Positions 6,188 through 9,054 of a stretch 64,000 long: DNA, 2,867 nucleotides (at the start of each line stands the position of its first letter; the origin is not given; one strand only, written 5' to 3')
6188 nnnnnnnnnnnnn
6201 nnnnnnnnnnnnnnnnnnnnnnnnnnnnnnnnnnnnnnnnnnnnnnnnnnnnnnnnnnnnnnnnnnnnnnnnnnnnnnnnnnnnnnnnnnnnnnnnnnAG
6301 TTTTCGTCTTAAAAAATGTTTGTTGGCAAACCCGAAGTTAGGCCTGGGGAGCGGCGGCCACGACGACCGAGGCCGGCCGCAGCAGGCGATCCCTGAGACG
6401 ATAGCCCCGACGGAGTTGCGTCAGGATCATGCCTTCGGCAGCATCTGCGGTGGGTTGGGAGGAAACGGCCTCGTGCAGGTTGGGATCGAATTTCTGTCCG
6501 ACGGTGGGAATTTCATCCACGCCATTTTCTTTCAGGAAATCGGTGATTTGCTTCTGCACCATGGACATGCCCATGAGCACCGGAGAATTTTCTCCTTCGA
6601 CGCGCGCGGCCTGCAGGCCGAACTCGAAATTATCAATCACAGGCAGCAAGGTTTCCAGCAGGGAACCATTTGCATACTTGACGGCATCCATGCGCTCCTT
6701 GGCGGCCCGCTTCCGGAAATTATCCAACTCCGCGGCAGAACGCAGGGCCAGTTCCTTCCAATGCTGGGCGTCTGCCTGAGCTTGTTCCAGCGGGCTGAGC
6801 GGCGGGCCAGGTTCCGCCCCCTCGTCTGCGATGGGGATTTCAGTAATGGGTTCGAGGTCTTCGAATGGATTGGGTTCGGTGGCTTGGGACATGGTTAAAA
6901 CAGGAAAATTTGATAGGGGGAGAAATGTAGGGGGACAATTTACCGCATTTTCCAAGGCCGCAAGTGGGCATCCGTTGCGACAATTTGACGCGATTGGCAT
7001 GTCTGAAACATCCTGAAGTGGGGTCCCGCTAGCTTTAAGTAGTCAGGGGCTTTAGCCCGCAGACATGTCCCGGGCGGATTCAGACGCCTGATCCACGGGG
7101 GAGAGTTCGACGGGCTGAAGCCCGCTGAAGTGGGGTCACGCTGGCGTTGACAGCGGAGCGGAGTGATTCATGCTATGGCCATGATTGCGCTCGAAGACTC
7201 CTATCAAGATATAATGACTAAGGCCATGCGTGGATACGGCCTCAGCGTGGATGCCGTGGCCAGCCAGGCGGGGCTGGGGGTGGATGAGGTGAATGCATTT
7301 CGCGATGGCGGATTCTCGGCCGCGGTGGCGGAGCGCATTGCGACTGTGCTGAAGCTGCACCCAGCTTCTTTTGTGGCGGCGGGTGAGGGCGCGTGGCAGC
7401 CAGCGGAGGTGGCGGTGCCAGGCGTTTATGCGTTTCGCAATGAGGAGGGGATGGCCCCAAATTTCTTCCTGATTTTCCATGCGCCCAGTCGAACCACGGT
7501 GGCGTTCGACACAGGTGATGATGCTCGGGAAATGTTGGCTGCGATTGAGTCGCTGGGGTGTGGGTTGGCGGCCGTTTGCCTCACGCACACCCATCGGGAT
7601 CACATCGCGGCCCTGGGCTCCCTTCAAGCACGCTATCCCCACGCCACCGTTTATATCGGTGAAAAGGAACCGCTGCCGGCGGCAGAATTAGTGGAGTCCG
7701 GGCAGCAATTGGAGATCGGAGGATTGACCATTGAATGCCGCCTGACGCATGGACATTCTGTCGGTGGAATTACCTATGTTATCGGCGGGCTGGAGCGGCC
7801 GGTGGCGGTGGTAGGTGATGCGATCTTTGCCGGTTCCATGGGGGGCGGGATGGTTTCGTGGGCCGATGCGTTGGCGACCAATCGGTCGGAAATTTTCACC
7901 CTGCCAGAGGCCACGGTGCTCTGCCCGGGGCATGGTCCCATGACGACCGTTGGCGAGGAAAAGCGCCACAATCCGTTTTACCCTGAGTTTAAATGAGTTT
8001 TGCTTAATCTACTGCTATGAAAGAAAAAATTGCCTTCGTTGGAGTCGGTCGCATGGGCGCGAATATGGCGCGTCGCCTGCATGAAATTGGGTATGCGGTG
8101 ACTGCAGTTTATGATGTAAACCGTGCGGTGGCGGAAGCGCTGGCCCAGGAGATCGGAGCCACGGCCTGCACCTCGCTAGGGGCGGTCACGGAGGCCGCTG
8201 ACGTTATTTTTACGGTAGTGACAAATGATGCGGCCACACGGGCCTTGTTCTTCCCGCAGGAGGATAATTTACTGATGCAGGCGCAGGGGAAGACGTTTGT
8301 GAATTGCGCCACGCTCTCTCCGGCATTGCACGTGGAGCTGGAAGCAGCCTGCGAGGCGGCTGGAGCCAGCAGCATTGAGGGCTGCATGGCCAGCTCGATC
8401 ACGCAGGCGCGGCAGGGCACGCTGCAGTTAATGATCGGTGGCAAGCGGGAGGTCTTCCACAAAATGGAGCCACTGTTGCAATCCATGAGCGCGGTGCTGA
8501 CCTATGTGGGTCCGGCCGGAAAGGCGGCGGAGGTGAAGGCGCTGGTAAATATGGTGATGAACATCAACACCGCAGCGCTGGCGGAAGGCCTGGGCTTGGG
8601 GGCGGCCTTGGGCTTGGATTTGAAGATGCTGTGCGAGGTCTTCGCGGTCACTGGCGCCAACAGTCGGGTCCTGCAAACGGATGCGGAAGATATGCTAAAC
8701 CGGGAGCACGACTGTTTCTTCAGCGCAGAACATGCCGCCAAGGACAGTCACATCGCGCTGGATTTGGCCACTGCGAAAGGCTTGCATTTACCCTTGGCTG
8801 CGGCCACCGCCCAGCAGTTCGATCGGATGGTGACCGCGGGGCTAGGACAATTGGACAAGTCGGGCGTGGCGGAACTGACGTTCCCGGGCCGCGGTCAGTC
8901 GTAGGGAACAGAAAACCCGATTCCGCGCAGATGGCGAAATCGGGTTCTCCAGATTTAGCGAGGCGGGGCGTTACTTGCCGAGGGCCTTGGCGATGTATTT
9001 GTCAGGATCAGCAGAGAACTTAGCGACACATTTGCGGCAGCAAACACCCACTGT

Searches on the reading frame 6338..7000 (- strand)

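Call 9: search_protein_families(library=pfam, proteins=[window:6338-7000:-], max_evalue=0.0001)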
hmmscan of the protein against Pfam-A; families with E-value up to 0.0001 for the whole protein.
window:6338-7000:- (220 aa): 1 family
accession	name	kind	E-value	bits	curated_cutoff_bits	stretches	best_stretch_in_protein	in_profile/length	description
PF01025.24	GrpE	-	3.2e-44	151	25.8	1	71-215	20-164/165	GrpE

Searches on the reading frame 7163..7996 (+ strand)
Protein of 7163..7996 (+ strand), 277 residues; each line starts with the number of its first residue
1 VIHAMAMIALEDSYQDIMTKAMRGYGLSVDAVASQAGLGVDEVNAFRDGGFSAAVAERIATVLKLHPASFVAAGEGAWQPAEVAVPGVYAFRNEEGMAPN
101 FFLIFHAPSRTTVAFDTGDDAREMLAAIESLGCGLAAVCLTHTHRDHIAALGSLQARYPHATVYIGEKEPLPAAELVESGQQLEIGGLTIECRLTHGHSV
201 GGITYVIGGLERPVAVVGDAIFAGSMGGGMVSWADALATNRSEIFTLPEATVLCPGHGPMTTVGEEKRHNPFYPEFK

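Call 9: search_protein_families(library=pfam, proteins=[window:7163-7996:+], max_evalue=0.0001)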
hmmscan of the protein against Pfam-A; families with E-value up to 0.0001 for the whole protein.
window:7163-7996:+ (277 aa): 1 family
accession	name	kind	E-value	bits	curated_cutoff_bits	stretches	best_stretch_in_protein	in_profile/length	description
PF00753.33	Lactamase_B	-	6e-12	46.3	22.7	1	110-257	15-196/196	Metallo-beta-lactamase superfamily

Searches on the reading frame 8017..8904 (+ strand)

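Call 9: search_protein_families(library=pfam, proteins=[window:8017-8904:+], max_evalue=0.0001)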
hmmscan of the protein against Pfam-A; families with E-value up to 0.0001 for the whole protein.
window:8017-8904:+ (295 aa): 5 families
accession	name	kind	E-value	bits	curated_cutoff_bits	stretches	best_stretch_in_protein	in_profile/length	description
PF03446.21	NAD_binding_2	-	6.3e-31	108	21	1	4-165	1-161/161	NAD binding domain of 6-phosphogluconate dehydrogenase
PF14833.11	NAD_binding_11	-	2.2e-20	73.6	30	1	168-287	1-121/122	NAD-binding of NADP-dependent 3-hydroxyisobutyrate dehydrogenase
PF03807.23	F420_oxidored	-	1.2e-08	35.8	21.6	1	4-74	1-73/94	NADP oxidoreductase coenzyme F420-dependent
PF02826.25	2-Hacid_dh_C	-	3e-08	33.7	25.1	1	3-98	37-127/178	D-isomer specific 2-hydroxyacid dehydrogenase, NAD binding domain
PF01408.29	GFO_IDH_MocA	-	1.7e-06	29.1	24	1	4-70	2-72/120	Oxidoreductase family, NAD-binding Rossmann fold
